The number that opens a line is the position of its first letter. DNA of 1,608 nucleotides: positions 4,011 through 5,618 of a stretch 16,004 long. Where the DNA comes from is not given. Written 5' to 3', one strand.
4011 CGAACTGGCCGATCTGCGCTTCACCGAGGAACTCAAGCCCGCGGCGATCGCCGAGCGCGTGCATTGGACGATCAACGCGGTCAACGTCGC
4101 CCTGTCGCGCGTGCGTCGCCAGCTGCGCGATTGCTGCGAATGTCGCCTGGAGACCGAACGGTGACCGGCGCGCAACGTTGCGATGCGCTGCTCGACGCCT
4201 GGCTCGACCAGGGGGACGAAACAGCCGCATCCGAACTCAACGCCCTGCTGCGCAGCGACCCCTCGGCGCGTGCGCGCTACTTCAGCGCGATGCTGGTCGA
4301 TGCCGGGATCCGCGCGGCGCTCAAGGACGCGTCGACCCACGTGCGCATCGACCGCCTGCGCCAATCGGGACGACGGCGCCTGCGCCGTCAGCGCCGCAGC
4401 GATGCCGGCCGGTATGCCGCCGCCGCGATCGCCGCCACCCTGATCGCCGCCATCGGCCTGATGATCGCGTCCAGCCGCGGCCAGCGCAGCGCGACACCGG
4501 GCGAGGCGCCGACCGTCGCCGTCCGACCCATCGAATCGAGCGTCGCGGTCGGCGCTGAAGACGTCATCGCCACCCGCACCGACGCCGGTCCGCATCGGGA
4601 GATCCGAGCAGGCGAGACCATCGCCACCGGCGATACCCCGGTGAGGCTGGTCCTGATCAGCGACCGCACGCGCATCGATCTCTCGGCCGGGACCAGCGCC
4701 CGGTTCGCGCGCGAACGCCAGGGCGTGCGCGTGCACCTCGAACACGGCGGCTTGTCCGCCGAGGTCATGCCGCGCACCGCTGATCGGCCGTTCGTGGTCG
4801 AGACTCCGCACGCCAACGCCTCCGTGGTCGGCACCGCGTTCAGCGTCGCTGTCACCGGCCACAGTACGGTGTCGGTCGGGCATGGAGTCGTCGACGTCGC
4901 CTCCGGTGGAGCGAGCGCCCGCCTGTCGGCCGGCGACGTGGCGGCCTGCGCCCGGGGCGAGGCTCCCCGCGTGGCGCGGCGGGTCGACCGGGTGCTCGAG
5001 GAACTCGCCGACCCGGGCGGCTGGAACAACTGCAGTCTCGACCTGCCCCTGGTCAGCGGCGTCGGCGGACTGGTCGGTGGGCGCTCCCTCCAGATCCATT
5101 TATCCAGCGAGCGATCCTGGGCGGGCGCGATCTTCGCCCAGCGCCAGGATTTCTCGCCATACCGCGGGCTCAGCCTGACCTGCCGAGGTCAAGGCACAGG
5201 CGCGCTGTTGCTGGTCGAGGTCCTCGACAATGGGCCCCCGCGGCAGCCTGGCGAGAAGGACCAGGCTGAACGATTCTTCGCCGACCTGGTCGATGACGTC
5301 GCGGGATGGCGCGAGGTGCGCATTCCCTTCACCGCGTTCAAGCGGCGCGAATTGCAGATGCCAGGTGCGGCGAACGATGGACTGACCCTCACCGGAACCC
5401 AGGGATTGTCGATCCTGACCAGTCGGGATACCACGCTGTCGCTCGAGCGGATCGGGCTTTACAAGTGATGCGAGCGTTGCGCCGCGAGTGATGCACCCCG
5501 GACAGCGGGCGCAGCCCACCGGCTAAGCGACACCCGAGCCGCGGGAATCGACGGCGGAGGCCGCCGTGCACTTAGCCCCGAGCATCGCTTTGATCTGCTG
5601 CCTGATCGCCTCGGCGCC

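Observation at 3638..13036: Candidate surface-signalling module: ECF sigma / FecR-like anti-sigma with a glycan-binding-type sensor domain, a beta-helix surface enzyme, a giant PATR-IPT-MBG adhesin and a poly-Gly lipoprotein, all co-directional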

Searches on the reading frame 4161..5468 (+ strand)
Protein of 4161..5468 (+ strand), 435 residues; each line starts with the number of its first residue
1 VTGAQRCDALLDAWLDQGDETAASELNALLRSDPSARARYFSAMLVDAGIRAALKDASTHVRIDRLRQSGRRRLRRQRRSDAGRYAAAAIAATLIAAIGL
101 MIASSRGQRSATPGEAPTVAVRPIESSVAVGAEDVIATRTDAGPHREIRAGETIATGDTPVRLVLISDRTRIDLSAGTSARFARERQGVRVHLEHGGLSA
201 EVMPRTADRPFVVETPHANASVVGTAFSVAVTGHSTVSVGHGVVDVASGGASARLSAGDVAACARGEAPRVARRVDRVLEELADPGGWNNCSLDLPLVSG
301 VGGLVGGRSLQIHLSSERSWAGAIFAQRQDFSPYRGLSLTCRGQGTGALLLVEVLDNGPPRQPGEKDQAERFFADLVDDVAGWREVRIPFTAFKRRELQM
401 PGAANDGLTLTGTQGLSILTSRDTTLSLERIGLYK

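Call 5: search_protein_families(library=pfam, proteins=[window:4161-5468:+], max_evalue=0.01)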
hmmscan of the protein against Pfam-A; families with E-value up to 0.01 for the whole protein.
window:4161-5468:+ (435 aa): 2 families
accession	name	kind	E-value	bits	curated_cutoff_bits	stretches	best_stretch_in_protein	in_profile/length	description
PF04773.18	FecR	-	2.3e-12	47.6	24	1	153-244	2-96/97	FecR protein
PF03425.19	CBM_11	-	5.1e-07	30.4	27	1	320-422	64-166/182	Carbohydrate binding domain (family 11)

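Call 6: search_protein_families(library=ncbifam, proteins=[window:4161-5468:+], max_evalue=0.01)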
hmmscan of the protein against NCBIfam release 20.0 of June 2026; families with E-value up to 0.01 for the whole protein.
window:4161-5468:+ (435 aa): 2 families
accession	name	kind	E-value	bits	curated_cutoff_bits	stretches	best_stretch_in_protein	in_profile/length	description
NF007296.1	PRK09774.1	equivalog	5.5e-06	25.8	385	1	149-248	104-202/313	ferric citrate uptake sigma factor regulator FecR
NF047849.1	Lsa33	exception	0.003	16.8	420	1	209-248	126-166/310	surface adhesin Lsa33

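Call 10: find_homologous_proteins(query=window:4161-5468:+, max_evalue=0.00001)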
Query window:4161-5468:+ (435 aa): 1 proteins with E <= 0.00001 among 8000 candidates.
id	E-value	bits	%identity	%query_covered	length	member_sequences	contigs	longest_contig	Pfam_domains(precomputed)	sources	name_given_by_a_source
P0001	1.3e-212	724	100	77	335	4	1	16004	PF04773.19,PF03425.20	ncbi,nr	ncbi:MAG: FecR domain-containing protein [Planctomycetes bacterium]|nr:FecR domain-containing protei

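Call 20: search_solved_structures(query=window:4161-5468:+, max_evalue=1, show_alignments=2)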
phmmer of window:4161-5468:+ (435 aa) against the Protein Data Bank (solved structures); distinct sequences matched with E-value up to 1: 4.
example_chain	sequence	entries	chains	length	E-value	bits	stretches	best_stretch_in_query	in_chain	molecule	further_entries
4m0n_A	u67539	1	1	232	0.013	17.8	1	162-247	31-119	Conserved hypothetical protein, putative anti-sigma factor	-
4m0h_A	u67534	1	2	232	0.024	16.9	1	162-247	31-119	Conserved hypothetical protein, putative anti-sigma factor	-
9ms5_A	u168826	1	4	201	0.32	13.2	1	328-388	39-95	Peptidoglycan-binding domain-containing protein, expansin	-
6ovk_R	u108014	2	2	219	0.4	12.9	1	162-244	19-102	Siderophore-interacting protein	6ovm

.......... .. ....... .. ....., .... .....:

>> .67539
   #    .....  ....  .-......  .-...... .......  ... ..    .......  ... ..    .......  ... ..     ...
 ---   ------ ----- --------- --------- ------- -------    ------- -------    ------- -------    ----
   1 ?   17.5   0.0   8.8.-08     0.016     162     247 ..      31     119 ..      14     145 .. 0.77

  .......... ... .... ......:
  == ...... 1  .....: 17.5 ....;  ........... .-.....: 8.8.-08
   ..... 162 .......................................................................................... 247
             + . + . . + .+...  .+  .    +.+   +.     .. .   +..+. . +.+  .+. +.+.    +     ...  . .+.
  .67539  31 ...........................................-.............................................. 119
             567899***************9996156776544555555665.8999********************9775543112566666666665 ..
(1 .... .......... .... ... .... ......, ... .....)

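Call 22: search_protein_representatives(protein=window:4161-5468:+)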
Query: 435 residues. Proteins with E-value up to 0.001 (for the whole library): 2125; up to 1e-10: 162; up to 1e-30: 25. The best 150 are listed.
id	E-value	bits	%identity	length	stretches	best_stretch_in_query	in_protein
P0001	4.1e-213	724.2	100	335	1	101-435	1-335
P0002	1.2e-67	245.2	37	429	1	7-434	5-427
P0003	2.0e-53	198.4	40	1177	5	301-428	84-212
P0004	1.1e-51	192.6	39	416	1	7-435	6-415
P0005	2.7e-51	191.3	39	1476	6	328-418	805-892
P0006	1.0e-44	169.6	36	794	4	311-433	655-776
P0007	6.5e-41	157.1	35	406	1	7-434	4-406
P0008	2.3e-39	152.0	39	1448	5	328-420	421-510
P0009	1.3e-38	149.6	36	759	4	324-418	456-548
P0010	5.4e-38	147.5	37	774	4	326-420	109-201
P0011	1.9e-37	145.7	42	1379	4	328-433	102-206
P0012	5.9e-37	144.1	35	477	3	301-417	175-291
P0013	7.6e-37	143.7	34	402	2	140-434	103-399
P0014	1.4e-36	142.9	43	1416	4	328-417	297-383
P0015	3.8e-36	141.4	41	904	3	328-417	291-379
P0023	4.3e-32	128.1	32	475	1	64-434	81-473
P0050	3.5e-23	98.7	33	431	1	18-423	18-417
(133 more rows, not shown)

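Call 25: search_protein_families(library=pfam, alignment_id=A1, max_evalue=0.001)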
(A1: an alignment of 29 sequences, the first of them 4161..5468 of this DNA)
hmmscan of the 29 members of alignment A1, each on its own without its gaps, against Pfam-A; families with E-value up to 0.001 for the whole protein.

A. member 1, window:4161-5468:+ (435 aa): 2 families
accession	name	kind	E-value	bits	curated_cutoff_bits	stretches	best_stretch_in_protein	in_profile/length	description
PF04773.18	FecR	-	2.3e-12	47.6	24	1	153-244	2-96/97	FecR protein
PF03425.19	CBM_11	-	5.1e-07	30.4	27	1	320-422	64-166/182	Carbohydrate binding domain (family 11)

B. families by the number of members that match (of 29 scanned): 3 families
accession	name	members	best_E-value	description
PF04773.18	FecR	29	3.4e-15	FecR protein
PF03425.19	CBM_11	27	2.1e-21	Carbohydrate binding domain (family 11)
PF08547.18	CIA30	11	5.7e-07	Complex I intermediate-associated protein 30 (CIA30)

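Call 29: find_related_loci(query=A3, collection=genome_contigs, flank=10000)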
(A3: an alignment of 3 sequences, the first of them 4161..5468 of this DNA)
Query A3 (435 aa) in genome_contigs; peptide patterns used: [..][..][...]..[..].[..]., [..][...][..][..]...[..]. (x = any residue, [..] = any of these).
54 stretches matched a pattern; 1 encode a relative of the query (tblastn E <= 1e-3); 1 distinct loci.
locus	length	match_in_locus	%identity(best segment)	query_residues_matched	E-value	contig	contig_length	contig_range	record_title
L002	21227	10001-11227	35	8-435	2e-59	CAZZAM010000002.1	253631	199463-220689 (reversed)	MAG TPA_asm: uncultured candidatus Brocadiaceae bacterium isolate binchicken_co248_725 genome assembly, contig: NODE_20_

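Call 32: search_protein_families(library=pfam, proteins=[L002:4940-6067:+, L002:5997-7352:+, L002:7421-8944:-, L002:9444-9986:+, L002:9950-11233:+, L002:11298-13775:+, L002:13794-14501:+, L002:14537-15607:-, L002:15653-16519:-, L002:17210-18652:+], max_evalue=0.001)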
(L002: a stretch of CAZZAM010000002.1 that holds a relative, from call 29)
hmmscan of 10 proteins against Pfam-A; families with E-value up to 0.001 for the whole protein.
L002:4940-6067:+ (375 aa): 1 family
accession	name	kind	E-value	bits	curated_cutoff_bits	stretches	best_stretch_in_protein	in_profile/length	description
PF13088.12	BNR_2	-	6.3e-15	55.7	31.4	3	122-256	76-204/277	BNR repeat-like domain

L002:5997-7352:+ (451 aa): 1 family
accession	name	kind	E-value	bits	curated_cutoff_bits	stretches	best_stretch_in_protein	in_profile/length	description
PF13088.12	BNR_2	-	2.9e-11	43.7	31.4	2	200-331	78-203/277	BNR repeat-like domain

L002:7421-8944:- (507 aa): 4 families
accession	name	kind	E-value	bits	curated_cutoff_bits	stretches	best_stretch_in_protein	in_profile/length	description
PF13472.12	Lipase_GDSL_2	-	2.2e-16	61.3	32.9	1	308-495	1-176/178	GDSL-like Lipase/Acylhydrolase family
PF25182.1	NonGDSL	-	2.5e-09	37.2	80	1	288-466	12-173/220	Non-GDSL lipase-like family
PF00657.28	Lipase_GDSL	-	1.1e-07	32.7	23.6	1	308-477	3-149/208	GDSL-like Lipase/Acylhydrolase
PF16075.10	DUF4815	-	1.6e-06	27.2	30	1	183-266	343-429/570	Domain of unknown function (DUF4815)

L002:9444-9986:+ (180 aa): 2 families
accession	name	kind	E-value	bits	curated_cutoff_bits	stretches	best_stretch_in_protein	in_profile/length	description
PF04542.20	Sigma70_r2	-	9e-09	35.5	24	1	20-88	1-70/71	Sigma-70 region 2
PF08281.18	Sigma70_r4_2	-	9.1e-07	28.9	25.7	1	115-167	2-54/54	Sigma-70, region 4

L002:9950-11233:+ (427 aa): 2 families
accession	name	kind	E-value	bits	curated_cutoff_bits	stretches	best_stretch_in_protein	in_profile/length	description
PF03425.19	CBM_11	-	5.9e-12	46.4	27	1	257-409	9-163/182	Carbohydrate binding domain (family 11)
PF04773.18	FecR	-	1.8e-08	35.1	24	1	154-228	18-96/97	FecR protein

L002:11298-13775:+ (825 aa): 6 families
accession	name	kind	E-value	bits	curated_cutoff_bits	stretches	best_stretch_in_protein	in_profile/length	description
PF13927.12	Ig_3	-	8.9e-20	71.4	30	3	555-629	2-78/78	Immunoglobulin domain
PF07679.22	I-set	-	1.6e-17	63.8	23.7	3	555-642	1-89/90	Immunoglobulin I-set domain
PF13229.12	Beta_helix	-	1.5e-14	54.3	25.9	1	212-336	35-131/158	Right handed beta helix region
PF13895.12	Ig_2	-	6.5e-09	36.4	27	0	555-643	2-79/79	Immunoglobulin domain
PF00047.31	ig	-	5e-05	24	21.8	0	672-732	18-80/81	Immunoglobulin domain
PF16027.10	DUF4786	-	0.00033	21.7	27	0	546-624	41-124/169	Domain of unknown function (DUF4786)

L002:13794-14501:+ (235 aa): 7 families
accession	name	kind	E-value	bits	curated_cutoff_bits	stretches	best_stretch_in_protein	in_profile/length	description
PF19077.6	Big_13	-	1.5e-12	48.3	27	1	117-186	27-100/102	Bacterial Ig-like domain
PF17936.7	Big_6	-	5.2e-12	46.3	27.6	1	102-178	1-76/83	Bacterial Ig domain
PF07679.22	I-set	-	4.9e-07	30.2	23.7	1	8-96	1-90/90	Immunoglobulin I-set domain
PF13927.12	Ig_3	-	8.3e-07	29.9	30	1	8-82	2-78/78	Immunoglobulin domain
PF09136.16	Glucodextran_B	-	1.5e-05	25.3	27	1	127-184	28-81/83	Glucodextranase, domain B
PF13895.12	Ig_2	-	3.4e-05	24.4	27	1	31-96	23-79/79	Immunoglobulin domain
PF17963.7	Big_9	-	0.00059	21.1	23.6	1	127-183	31-89/89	Bacterial Ig domain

L002:14537-15607:- (356 aa): 5 families
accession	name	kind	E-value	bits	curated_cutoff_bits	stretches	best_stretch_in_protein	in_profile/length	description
PF13377.12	Peripla_BP_3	-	1.6e-28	100.3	26.5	1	189-350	1-166/167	Periplasmic binding protein-like domain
PF00392.27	GntR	-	1.1e-12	47.8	27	1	15-76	3-64/64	Bacterial regulatory proteins, gntR family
PF00532.27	Peripla_BP_1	-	5.4e-09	36.4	22.2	1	162-329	82-260/281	Periplasmic binding proteins and sugar binding domain of LacI family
PF13407.12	Peripla_BP_4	-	1e-05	25.7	35.1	1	167-301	86-222/258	Periplasmic binding protein domain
PF13551.12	HTH_29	-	0.00036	21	28.1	1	42-77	18-59/64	Winged helix-turn helix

L002:15653-16519:- (288 aa): 10 families
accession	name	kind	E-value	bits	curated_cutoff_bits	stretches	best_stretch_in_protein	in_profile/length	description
PF20434.5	BD-FAE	-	1.1e-57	195.4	26.8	1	36-245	1-215/215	BD-FAE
PF07859.19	Abhydrolase_3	-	1.3e-23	84.3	25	1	51-264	1-208/210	alpha/beta hydrolase fold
PF00326.27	Peptidase_S9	-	7e-12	45.7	22.6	1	195-270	116-195/213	Prolyl oligopeptidase family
PF00135.34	COesterase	-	8e-08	32.1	27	1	34-140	86-203/515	Carboxylesterase family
PF12697.13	Abhydrolase_6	-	6.9e-07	30.6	26.3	1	51-262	1-204/217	Alpha/beta hydrolase family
PF01738.24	DLH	-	7.6e-07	29.4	21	0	208-263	132-187/217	Dienelactone hydrolase family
PF00561.26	Abhydrolase_1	-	3.3e-05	24.1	25.8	0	49-183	1-119/245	alpha/beta hydrolase fold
PF03959.19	FSH1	-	0.0002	21.5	21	1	96-253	80-195/211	Serine hydrolase (FSH1)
PF02230.22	Abhydrolase_2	-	0.00039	20.8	23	0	218-269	155-206/217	Phospholipase/Carboxylesterase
PF12146.15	Hydrolase_4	-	0.00064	19.5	27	0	220-264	192-234/239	Serine aminopeptidase, S33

L002:17210-18652:+ (480 aa): 3 families
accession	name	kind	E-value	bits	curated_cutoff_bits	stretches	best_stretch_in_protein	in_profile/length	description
PF00884.28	Sulfatase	-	1.4e-47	162.9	25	1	6-360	1-301/301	Sulfatase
PF16347.10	SGSH_C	-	5.6e-16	59.5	29.3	1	308-445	1-143/154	N-sulphoglucosamine sulphohydrolase, C-terminal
PF01663.27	Phosphodiest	-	3.3e-06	27.4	23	0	9-76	2-66/342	Type I phosphodiesterase / nucleotide pyrophosphatase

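Call 44: find_homologous_proteins(query=A1, max_evalue=1e-10)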
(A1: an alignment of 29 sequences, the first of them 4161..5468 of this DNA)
Query A1 (29 sequences) (435 aa, profile of the alignment): 12 proteins with E <= 1e-10 among 8000 candidates.
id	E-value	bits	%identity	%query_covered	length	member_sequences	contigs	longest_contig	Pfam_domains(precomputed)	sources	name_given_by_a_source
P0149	1.5e-104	369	30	58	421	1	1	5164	PF04773.19,PF03425.20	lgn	-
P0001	4.2e-95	338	100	77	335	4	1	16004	PF04773.19,PF03425.20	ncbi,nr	ncbi:MAG: FecR domain-containing protein [Planctomycetes bacterium]|nr:FecR domain-containing protei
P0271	9.6e-21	92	30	22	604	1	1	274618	PF04773.19,PF12543.14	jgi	jgi:uncharacterized protein (TIGR03435 family)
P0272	1.5e-19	88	38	24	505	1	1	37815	PF04773.19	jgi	jgi:hypothetical protein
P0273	2.5e-19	88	30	27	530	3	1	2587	PF04773.19,PF12543.14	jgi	jgi:uncharacterized protein (TIGR03435 family)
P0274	1.9e-16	78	29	22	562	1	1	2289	PF04773.19,PF12543.14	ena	-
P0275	4.3e-16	77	29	26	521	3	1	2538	PF04773.19,PF12543.14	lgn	-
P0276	5.3e-16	77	33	22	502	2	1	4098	PF04773.19,PF12543.14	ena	-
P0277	8.8e-15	73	28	63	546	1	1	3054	PF13385.14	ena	-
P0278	1.1e-14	72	30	44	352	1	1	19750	PF04773.19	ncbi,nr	ncbi:MAG: FecR domain-containing protein [Acidobacteriota bacterium]|nr:FecR domain-containing prote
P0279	2.1e-12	65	31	25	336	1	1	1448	-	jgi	jgi:hypothetical protein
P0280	2.5e-11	61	100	3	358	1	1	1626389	PF04773.19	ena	-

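Call 45: search_solved_structures(query=A1, max_evalue=0.1, show_alignments=2)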
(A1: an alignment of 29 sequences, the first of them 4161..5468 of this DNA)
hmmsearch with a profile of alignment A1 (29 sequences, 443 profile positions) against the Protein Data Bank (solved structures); distinct sequences matched with E-value up to 0.1: 6.
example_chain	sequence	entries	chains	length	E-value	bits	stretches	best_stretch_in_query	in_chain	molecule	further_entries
2lro_A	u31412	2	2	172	3.2e-17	65.9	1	281-441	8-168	Endoglucanase H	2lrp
1v0a_A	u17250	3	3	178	3.6e-17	65.8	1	281-441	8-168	ENDOGLUCANASE H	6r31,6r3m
6ovk_R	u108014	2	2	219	1.3e-10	44.2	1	162-284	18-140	Siderophore-interacting protein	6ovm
4m0n_A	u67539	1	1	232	1.4e-09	40.8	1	151-255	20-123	Conserved hypothetical protein, putative anti-sigma factor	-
4m0h_A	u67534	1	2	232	2.1e-09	40.2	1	151-255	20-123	Conserved hypothetical protein, putative anti-sigma factor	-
3myx_A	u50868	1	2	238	0.018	17.3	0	224-277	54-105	uncharacterized protein PSPTO_0244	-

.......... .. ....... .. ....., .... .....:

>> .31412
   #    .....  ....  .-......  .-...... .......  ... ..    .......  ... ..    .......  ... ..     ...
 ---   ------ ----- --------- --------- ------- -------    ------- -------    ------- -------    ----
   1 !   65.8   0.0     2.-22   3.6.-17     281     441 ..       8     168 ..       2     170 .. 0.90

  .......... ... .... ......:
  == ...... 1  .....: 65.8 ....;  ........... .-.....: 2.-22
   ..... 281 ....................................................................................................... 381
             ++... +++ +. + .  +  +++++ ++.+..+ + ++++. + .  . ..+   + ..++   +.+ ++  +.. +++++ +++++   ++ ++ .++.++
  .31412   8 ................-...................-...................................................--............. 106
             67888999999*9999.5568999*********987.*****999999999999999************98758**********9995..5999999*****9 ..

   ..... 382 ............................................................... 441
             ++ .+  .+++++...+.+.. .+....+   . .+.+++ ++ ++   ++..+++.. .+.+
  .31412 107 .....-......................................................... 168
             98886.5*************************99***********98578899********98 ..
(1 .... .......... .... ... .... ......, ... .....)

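Call 78: find_encoding_contigs(protein=P0002, flank=6000, max_places=2)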
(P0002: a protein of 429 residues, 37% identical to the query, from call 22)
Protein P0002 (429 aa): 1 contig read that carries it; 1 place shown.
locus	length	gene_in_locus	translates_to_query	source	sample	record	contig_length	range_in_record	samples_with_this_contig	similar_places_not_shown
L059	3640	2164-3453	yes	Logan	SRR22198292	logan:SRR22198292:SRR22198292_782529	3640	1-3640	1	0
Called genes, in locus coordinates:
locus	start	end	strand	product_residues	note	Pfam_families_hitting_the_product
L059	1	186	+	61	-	?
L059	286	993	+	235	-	PF05118:Asp_Arg_Hydrox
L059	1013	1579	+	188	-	PF00300:His_Phos_1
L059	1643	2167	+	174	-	PF04542:Sigma70_r2, PF08281:Sigma70_r4_2 (weak)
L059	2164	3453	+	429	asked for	PF04773:FecR (weak), PF03425:CBM_11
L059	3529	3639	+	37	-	?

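Call 80: find_encoding_contigs(protein=P0023, flank=6000, max_places=2)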
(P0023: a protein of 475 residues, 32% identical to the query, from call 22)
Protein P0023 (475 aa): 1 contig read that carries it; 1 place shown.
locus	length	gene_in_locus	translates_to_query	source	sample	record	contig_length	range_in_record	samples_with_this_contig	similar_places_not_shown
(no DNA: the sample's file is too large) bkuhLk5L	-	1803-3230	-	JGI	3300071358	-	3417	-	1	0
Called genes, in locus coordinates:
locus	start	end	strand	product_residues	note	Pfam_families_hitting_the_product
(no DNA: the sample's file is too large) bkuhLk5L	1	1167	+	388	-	?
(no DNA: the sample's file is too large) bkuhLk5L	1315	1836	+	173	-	PF04542:Sigma70_r2, PF08281:Sigma70_r4_2, PF04545:Sigma70_r4 (weak)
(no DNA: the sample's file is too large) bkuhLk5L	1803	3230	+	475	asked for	PF04773:FecR, PF08547:CIA30 (faint), PF03425:CBM_11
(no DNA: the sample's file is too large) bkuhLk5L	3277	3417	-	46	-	?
